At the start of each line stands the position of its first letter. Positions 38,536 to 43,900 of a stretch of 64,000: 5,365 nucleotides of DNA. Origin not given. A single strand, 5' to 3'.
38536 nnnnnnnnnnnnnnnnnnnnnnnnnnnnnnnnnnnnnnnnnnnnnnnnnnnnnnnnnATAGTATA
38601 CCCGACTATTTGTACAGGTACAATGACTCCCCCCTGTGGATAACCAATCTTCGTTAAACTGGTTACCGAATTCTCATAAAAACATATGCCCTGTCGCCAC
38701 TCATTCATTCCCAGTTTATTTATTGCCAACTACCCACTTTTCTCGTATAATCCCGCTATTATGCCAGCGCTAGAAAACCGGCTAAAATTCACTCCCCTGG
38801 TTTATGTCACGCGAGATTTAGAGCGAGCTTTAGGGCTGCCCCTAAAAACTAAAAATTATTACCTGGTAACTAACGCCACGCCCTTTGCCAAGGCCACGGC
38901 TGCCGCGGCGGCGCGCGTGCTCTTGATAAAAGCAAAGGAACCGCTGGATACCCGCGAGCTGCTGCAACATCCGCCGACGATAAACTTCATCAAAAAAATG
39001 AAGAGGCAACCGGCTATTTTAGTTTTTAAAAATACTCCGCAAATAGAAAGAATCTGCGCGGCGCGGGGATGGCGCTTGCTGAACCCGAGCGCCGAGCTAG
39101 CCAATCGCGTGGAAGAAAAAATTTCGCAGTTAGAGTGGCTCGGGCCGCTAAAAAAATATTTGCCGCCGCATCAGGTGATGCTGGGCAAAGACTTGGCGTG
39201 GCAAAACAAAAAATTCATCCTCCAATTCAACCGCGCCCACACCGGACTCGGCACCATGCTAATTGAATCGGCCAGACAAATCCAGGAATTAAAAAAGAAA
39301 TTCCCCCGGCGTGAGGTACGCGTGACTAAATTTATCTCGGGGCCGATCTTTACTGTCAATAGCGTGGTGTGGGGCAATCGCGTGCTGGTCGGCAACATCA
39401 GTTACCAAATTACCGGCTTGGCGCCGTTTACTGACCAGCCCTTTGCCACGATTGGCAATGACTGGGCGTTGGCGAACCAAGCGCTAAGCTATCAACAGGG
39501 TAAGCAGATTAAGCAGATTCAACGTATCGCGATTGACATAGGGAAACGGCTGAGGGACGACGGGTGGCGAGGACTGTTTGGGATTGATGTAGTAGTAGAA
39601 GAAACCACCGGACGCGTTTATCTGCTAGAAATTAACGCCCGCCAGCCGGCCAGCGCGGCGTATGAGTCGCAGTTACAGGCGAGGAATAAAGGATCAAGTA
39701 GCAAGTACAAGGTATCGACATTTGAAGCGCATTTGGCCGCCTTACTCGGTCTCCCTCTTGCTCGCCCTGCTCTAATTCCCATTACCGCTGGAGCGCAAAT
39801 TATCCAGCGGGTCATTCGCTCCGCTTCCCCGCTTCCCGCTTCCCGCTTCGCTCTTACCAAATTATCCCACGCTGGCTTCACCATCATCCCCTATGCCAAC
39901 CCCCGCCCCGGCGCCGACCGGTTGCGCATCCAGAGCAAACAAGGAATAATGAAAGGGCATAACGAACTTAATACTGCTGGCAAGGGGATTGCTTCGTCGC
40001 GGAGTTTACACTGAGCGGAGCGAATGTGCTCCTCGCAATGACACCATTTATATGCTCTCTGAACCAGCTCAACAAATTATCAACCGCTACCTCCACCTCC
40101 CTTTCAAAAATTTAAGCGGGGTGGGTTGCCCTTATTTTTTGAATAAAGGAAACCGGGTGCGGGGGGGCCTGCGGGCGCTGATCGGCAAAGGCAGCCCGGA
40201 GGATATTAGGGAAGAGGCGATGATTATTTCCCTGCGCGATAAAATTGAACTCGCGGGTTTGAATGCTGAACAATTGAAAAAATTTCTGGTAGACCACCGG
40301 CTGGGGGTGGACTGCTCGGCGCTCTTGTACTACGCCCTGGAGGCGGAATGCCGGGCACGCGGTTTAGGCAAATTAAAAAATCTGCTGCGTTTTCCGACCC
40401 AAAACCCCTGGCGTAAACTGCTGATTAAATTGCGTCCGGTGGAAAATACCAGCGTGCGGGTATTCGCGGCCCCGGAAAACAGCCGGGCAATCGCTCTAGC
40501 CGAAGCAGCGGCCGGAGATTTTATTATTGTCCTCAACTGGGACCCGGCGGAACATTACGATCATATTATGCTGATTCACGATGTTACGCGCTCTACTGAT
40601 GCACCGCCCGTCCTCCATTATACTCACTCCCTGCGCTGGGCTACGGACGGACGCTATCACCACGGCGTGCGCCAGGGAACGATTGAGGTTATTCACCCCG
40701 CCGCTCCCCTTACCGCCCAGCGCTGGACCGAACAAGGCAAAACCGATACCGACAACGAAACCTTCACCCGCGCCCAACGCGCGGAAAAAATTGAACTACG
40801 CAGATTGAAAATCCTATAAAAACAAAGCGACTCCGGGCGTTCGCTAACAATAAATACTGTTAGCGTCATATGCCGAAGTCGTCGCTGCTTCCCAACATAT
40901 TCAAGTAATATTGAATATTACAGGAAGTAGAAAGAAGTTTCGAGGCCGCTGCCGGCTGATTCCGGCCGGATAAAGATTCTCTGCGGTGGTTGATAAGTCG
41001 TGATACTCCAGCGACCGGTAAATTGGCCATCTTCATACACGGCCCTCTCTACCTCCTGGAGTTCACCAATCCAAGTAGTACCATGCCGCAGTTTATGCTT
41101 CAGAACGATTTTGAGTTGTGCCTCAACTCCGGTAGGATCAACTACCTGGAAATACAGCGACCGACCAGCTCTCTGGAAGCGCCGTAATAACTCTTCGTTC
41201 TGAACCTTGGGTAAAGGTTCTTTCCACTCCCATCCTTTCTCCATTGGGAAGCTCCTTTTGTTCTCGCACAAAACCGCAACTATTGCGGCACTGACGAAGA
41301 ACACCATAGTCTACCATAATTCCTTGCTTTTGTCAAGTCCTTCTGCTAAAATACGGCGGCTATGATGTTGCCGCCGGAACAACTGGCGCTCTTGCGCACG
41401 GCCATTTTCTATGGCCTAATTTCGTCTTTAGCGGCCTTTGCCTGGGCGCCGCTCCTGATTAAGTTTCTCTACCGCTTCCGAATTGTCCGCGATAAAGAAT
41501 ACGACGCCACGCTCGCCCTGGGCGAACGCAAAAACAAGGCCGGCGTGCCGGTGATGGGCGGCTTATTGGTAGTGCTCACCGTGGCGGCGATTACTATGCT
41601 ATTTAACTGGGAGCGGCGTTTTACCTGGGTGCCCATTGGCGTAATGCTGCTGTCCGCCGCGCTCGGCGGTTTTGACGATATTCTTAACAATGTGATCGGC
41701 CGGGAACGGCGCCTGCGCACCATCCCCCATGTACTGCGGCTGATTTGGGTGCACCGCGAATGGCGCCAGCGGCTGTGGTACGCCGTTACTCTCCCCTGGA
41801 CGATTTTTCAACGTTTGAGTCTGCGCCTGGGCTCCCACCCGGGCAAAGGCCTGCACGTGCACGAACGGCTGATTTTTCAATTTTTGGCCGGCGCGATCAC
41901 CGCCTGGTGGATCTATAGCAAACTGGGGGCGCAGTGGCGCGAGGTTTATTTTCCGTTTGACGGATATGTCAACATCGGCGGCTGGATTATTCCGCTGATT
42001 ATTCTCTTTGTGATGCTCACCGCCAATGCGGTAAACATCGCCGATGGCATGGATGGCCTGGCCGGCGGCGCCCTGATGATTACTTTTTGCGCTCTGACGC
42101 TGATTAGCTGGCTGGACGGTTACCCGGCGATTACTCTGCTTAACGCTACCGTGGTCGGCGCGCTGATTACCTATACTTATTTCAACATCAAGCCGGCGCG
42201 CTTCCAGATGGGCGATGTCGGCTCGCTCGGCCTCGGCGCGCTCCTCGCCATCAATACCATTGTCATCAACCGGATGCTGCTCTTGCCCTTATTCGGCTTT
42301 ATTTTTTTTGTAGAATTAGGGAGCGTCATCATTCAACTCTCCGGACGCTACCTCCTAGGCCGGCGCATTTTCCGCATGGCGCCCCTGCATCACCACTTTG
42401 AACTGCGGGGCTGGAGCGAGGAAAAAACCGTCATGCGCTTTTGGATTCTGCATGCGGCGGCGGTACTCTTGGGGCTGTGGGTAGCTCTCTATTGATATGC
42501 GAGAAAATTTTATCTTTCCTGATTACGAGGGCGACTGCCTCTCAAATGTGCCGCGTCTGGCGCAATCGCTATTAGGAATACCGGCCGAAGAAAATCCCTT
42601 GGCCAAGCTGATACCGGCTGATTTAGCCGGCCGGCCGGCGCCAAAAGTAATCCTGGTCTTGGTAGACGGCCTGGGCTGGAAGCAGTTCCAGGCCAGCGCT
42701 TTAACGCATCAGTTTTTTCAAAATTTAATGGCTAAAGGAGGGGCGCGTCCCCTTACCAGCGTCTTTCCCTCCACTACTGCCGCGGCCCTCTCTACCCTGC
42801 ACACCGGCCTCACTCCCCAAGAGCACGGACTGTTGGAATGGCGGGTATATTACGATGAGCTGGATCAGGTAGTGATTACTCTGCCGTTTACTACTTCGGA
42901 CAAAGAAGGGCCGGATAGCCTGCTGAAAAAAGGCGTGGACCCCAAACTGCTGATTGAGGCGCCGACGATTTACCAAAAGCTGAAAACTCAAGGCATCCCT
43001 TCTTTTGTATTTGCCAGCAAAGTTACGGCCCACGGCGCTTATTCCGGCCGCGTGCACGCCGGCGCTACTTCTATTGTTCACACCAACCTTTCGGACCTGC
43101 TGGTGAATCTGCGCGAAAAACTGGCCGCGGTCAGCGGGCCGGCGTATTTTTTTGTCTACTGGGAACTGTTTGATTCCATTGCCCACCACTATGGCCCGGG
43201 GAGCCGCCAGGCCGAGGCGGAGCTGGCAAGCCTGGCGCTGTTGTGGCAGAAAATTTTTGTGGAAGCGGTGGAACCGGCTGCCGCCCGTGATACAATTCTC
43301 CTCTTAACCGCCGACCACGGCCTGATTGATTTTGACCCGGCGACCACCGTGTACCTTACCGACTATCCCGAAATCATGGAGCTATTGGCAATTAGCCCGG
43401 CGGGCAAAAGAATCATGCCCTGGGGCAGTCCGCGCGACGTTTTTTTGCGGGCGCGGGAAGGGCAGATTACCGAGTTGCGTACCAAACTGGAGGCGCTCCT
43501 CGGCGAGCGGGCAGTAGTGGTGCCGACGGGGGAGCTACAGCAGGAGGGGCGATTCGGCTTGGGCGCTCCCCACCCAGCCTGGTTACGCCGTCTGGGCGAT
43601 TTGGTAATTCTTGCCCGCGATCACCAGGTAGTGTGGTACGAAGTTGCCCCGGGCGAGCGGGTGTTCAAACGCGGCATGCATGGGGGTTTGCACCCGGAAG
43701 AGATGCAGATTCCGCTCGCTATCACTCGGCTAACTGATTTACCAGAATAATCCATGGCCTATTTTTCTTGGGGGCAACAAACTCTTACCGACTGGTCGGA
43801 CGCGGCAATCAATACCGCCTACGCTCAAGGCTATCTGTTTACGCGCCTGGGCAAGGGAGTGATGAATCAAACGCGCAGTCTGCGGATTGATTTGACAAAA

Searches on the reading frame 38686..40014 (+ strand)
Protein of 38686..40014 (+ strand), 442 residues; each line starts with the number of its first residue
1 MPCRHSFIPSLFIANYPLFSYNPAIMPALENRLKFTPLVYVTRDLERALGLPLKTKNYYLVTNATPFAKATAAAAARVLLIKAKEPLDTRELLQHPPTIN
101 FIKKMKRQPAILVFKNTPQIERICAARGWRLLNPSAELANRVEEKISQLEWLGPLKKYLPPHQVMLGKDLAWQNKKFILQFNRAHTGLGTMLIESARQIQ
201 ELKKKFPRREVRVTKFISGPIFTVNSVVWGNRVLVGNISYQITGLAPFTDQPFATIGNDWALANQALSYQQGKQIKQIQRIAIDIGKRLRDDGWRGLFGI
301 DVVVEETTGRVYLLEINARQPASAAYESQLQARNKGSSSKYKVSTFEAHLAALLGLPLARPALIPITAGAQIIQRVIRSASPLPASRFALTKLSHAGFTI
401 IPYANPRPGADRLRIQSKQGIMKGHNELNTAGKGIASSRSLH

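Call 50: search_protein_families(library=pfam, proteins=[window:38686-40014:+], max_evalue=0.01)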
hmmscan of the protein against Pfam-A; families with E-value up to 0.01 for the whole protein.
window:38686-40014:+ (442 aa): 2 families
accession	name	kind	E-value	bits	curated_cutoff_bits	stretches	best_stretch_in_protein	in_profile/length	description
PF02655.19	ATP-grasp_3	-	7.5e-05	23.3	23.2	1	173-320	30-157/160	ATP-grasp domain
PF14398.11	ATPgrasp_YheCD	-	0.0019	17.9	26.8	1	266-332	173-239/255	YheC/D like ATP-grasp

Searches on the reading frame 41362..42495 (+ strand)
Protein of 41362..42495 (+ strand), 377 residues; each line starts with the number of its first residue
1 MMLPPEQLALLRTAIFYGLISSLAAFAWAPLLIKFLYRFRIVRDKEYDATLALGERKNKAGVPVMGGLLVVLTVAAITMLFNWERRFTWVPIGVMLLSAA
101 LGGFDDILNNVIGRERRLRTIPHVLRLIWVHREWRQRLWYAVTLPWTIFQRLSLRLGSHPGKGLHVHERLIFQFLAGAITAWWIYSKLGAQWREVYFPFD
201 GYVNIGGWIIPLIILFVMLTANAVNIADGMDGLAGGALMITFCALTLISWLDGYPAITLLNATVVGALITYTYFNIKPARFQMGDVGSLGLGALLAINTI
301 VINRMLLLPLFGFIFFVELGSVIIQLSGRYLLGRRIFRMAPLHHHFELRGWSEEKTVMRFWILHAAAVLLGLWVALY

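Call 41: find_encoding_contigs(protein=window:41362-42495:+, flank=3000, max_places=3)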
Protein window:41362-42495:+ (377 aa): 1 contig read that carries it; 1 place shown.
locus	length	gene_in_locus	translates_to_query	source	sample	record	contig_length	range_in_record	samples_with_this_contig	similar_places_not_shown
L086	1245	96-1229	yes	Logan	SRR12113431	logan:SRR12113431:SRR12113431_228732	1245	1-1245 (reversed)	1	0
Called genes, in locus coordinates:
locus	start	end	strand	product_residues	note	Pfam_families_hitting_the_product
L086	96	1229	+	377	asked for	PF00953:Glycos_transf_4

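Call 43: find_homologous_proteins(query=window:41362-42495:+, max_evalue=1e-20)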
Query window:41362-42495:+ (377 aa): 5081 proteins with E <= 1e-20 among 8000 candidates; the best 120 are listed.
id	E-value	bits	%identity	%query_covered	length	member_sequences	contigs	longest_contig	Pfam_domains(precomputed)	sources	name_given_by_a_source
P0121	2.9e-246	835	100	100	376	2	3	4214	PF00953.27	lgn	-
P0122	6.5e-191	653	74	100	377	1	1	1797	PF00953.27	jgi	-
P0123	3.6e-189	647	72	100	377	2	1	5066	PF00953.27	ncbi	-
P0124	1.0e-187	642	76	96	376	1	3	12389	PF00953.27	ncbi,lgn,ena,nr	ncbi:MAG TPA: phospho-N-acetylmuramoyl-pentapeptide-transferase [Patescibacteria group bacterium]|nr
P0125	2.6e-187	641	72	100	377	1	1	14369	PF00953.27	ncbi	-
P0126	2.0e-186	638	73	100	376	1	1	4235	PF00953.27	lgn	-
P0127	4.0e-186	637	75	100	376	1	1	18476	PF00953.27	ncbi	-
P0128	2.3e-185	635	74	100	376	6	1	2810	PF00953.27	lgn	-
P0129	4.1e-185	634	74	100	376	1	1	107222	PF00953.27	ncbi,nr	ncbi:MAG: hypothetical protein GF349_02315 [Candidatus Magasanikbacteria bacterium]|nr:hypothetical 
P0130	5.4e-185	633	73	100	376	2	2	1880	PF00953.27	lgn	-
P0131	7.7e-185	633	74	100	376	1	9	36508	PF00953.27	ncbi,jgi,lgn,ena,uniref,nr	ncbi:MAG: hypothetical protein A2921_03280 [Candidatus Magasanikbacteria bacterium RIFCSPLOWO2_01_FU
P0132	1.0e-184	632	74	100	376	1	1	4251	PF00953.27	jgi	-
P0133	2.0e-184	632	74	98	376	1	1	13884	PF00953.27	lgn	-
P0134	3.7e-184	631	73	100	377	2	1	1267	PF00953.27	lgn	-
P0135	3.9e-184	631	75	100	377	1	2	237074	PF00953.27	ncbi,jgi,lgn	-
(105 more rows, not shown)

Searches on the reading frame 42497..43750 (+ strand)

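Call 50: search_protein_families(library=pfam, proteins=[window:42497-43750:+], max_evalue=0.01)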
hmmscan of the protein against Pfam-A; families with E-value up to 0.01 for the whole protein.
window:42497-43750:+ (417 aa): 1 family
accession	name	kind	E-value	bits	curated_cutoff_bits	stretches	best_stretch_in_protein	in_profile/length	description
PF01663.27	Phosphodiest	-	8.5e-31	108.2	23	1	51-397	1-341/342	Type I phosphodiesterase / nucleotide pyrophosphatase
